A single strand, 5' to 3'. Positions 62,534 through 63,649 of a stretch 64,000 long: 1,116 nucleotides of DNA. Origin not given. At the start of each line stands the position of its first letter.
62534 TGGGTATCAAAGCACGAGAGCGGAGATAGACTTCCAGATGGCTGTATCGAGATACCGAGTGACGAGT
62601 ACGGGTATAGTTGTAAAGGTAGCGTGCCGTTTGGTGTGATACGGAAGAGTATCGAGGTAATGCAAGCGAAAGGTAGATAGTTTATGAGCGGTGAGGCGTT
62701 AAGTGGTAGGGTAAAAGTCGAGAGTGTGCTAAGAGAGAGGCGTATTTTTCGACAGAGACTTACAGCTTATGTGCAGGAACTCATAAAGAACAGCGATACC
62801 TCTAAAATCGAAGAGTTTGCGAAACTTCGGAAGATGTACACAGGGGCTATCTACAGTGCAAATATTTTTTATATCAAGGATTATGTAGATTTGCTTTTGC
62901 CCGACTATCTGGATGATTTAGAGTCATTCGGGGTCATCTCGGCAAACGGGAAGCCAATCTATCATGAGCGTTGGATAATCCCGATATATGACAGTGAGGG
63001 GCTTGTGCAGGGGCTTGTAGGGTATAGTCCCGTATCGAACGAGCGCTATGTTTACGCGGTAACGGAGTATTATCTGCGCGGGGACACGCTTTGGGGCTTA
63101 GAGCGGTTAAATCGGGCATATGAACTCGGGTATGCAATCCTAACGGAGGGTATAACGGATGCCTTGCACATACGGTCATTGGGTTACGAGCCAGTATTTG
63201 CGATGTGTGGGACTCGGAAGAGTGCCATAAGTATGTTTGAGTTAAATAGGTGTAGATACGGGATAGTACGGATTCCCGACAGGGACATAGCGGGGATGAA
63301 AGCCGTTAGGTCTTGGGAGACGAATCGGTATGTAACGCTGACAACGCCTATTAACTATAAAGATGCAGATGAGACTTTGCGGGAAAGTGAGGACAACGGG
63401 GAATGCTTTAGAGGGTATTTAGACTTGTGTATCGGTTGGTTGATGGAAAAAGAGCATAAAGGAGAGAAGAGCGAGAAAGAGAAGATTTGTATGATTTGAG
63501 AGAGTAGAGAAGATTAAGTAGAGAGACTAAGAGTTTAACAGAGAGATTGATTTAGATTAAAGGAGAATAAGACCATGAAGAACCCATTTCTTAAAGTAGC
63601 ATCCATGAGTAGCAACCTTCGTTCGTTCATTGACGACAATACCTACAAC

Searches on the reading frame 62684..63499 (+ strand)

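Call 95: search_protein_families(library=pfam, proteins=[window:62684-63499:+], max_evalue=0.001)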
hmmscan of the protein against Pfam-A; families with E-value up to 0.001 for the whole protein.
window:62684-63499:+ (271 aa): 1 family
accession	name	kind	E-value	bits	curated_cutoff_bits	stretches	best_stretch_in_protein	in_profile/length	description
PF13155.12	Toprim_2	-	0.00049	20.8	22.1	1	152-231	1-87/88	Toprim-like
